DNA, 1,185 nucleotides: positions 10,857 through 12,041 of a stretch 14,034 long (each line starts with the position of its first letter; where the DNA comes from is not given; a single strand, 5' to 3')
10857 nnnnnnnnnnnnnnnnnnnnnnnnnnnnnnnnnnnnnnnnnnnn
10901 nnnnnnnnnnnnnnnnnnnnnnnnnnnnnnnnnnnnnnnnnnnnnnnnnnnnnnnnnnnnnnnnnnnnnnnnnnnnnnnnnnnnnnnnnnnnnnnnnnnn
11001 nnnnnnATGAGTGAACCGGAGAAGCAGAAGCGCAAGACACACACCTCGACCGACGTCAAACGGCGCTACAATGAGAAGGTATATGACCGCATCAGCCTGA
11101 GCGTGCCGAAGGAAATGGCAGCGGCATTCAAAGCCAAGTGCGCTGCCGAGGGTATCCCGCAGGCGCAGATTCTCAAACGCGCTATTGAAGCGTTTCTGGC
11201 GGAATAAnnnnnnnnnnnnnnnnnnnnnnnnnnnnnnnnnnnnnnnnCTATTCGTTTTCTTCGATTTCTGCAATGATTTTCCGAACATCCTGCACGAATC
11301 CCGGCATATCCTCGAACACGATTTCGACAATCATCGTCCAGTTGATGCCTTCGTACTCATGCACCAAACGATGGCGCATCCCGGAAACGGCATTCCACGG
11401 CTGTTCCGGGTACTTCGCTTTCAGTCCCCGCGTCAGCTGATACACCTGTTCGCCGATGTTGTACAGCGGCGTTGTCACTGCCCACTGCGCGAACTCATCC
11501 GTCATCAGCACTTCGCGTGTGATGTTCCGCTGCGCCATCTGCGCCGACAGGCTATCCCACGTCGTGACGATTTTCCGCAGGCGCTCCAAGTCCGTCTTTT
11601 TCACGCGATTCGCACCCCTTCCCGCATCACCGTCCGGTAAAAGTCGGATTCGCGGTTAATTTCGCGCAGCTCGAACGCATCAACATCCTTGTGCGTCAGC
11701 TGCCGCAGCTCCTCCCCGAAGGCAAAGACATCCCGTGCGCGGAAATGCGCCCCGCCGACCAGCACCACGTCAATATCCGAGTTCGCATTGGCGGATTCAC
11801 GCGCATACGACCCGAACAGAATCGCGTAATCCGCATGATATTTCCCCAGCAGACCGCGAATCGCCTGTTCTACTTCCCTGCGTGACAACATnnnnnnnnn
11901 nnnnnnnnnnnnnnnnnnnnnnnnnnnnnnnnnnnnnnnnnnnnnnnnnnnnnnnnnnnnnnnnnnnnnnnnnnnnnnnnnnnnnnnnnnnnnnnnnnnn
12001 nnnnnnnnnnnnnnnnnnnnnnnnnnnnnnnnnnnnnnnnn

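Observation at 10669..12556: Accessory region is built from two parallel convergent-promoter cassettes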

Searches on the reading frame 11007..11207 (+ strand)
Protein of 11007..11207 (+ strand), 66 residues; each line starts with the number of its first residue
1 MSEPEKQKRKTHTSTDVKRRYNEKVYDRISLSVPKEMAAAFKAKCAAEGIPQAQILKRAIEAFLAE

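Call 8: search_protein_families(library=pfam, max_evalue=0.01, proteins=[window:11007-11207:+])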
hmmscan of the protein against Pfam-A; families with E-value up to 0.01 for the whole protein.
window:11007-11207:+ (66 aa): 1 family
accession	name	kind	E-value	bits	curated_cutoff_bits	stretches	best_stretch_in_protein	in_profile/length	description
PF01402.27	RHH_1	-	1.7e-07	31.4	20.5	1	28-65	1-38/39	Ribbon-helix-helix protein, copG family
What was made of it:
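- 11007..11207 (+): RHH1: CopG-type ribbon-helix-helix protein, the conserved last gene of cassette 1 and putative autorepressor of P1. Pfam RHH_1, E 1.7e-7 (call 8).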

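Call 9: search_protein_families(library=phrogs, max_evalue=0.001, proteins=[window:11007-11207:+])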
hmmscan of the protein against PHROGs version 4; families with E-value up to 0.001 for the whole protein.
window:11007-11207:+ (66 aa): 2 families
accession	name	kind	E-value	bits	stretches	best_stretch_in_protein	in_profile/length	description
phrog_13890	-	unknown function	3.5e-08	34.3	1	15-61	6-52/73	-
phrog_3180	-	transcription regulation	0.00033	21.6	1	28-66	7-45/50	Arc-like repressor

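Call 39: find_related_loci(query=window:11007-11207:+, collection=viral_contigs, flank=2500)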
Query window:11007-11207:+ (66 aa) in viral_contigs; peptide patterns used: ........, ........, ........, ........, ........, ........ (x = any residue, [..] = any of these).
99 stretches matched a pattern; 62 encode a relative of the query (tblastn E <= 1e-3); 62 distinct loci.
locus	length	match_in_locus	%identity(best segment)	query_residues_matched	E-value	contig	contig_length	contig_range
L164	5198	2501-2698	98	1-66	9e-41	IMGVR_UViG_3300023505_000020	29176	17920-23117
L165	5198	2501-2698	98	1-66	9e-41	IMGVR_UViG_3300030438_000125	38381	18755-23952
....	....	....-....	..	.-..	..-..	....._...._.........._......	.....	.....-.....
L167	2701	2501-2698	97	1-66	2e-40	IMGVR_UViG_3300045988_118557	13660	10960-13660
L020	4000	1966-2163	97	1-66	2e-40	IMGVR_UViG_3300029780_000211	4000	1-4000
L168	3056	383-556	81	9-66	6e-28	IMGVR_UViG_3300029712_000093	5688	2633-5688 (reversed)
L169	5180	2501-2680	77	7-66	6e-27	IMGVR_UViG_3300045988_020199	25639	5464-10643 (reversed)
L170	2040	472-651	77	7-66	6e-27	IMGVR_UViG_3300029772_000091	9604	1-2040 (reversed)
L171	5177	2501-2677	76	8-66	8e-27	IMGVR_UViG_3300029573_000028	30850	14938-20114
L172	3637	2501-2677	78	8-66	1e-26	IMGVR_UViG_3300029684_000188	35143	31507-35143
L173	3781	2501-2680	75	7-66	2e-26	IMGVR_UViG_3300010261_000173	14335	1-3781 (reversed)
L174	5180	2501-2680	75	7-66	3e-26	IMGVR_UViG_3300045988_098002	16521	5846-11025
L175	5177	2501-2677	75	7-65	2e-25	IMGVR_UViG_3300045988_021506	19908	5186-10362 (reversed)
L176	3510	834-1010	75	7-65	2e-25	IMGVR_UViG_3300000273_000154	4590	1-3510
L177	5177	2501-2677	75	7-65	2e-25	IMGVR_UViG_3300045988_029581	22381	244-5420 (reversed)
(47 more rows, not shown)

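Call 66: search_protein_families(library=padloc, max_evalue=0.01, proteins=[window:11007-11207:+])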
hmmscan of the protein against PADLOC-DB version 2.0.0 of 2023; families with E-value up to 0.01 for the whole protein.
window:11007-11207:+ (66 aa): 0 families

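Call 67: search_protein_families(library=ncbifam, max_evalue=0.01, proteins=[window:11007-11207:+])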
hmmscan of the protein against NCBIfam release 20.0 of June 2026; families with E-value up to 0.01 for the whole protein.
window:11007-11207:+ (66 aa): 1 family
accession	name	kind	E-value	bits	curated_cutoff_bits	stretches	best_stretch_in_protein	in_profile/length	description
NF010256.0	PRK13702.1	subfamily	0.0074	16.3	87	0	24-62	39-77/85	replication regulatory protein RepA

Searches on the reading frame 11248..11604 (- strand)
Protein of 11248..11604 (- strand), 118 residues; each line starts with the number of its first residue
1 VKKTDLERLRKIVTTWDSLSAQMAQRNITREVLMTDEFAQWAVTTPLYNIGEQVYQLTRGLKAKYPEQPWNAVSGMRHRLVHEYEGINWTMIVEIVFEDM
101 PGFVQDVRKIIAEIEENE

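Call 8: search_protein_families(library=pfam, max_evalue=0.01, proteins=[window:11248-11604:-])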
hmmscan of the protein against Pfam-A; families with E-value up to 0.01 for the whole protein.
window:11248-11604:- (118 aa): 1 family
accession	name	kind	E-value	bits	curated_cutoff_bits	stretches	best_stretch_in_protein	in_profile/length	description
PF01934.22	HepT-like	-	1.3e-15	57.6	23.5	1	20-110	12-120/120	Ribonuclease HepT-like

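Call 9: search_protein_families(library=phrogs, max_evalue=0.001, proteins=[window:11248-11604:-])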
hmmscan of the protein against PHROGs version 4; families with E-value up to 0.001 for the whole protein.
window:11248-11604:- (118 aa): 0 families

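Call 66: search_protein_families(library=padloc, max_evalue=0.01, proteins=[window:11248-11604:-])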
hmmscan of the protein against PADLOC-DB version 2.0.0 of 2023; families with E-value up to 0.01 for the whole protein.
window:11248-11604:- (118 aa): 0 families

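Call 67: search_protein_families(library=ncbifam, max_evalue=0.01, proteins=[window:11248-11604:-])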
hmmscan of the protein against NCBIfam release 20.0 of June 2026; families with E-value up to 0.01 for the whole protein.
window:11248-11604:- (118 aa): 1 family
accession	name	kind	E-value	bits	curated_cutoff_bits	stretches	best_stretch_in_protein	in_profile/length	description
NF047751.1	HepT_toxin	equivalog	1.2e-06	28.4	60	1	68-103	82-117/120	type VII toxin-antitoxin system HepT family RNase toxin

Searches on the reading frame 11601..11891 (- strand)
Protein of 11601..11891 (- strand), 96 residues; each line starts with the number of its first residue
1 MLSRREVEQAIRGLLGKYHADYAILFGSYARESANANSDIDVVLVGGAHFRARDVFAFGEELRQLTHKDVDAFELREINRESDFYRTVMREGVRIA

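Call 8: search_protein_families(library=pfam, max_evalue=0.01, proteins=[window:11601-11891:-])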
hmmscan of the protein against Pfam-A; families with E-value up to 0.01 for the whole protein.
window:11601-11891:- (96 aa): 2 families
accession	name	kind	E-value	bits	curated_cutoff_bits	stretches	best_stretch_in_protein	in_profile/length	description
PF18765.7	Polbeta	-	6.9e-10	39.4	26.9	1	14-95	6-87/93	Polymerase beta, Nucleotidyltransferase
PF01909.29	NTP_transf_2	-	2.1e-08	34.9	21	1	23-92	17-90/93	Nucleotidyltransferase domain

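Call 9: search_protein_families(library=phrogs, max_evalue=0.001, proteins=[window:11601-11891:-])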
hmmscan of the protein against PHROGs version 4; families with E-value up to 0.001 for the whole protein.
window:11601-11891:- (96 aa): 0 families

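Call 66: search_protein_families(library=padloc, max_evalue=0.01, proteins=[window:11601-11891:-])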
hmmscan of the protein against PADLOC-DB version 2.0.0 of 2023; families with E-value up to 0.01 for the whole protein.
window:11601-11891:- (96 aa): 11 families
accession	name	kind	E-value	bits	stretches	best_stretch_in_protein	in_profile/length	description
PDLC04904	PDC-S09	-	4.5e-11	40.9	1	6-91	11-94/104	-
PDLC04902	PDC-S09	-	1.7e-10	39.1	1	6-90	7-90/97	-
PDLC04903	PDC-S09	-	1.4e-08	33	1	21-51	27-57/108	-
PDLC04368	PDC-M05A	-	1.9e-08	32.4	1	19-71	106-157/201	-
PDLC04906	PDC-S09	-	2.3e-08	32.3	1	13-80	17-85/98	-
PDLC04907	PDC-S09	-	1.2e-07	29.9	1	7-49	14-57/114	-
PDLC04905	PDC-S09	-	2.7e-07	28.9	1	8-79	9-83/101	-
PDLC04369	PDC-M05A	-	9.6e-07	26.6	1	9-47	93-130/201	-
PDLC04372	PDC-M05A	-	2.7e-06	25.7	1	8-70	66-125/167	-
PDLC04901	PDC-S09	-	0.00096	17.9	1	7-72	8-73/126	-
PDLC04370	PDC-M05A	-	0.0013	16.7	1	21-90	108-181/194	-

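Call 67: search_protein_families(library=ncbifam, max_evalue=0.01, proteins=[window:11601-11891:-])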
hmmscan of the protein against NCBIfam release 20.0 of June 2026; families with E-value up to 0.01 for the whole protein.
window:11601-11891:- (96 aa): 2 families
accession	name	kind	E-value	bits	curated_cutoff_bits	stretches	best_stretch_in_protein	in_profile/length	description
NF047752.1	MntA_antitoxin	equivalog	6.1e-12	45.4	60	1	18-95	5-80/106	type VII toxin-antitoxin system MntA family adenylyltransferase antitoxin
NF051895.1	anti_phage_HalB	equivalog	0.00017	21.2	190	1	24-45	3-24/211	anti-phage Hailong system nucleotidyltransferase HalB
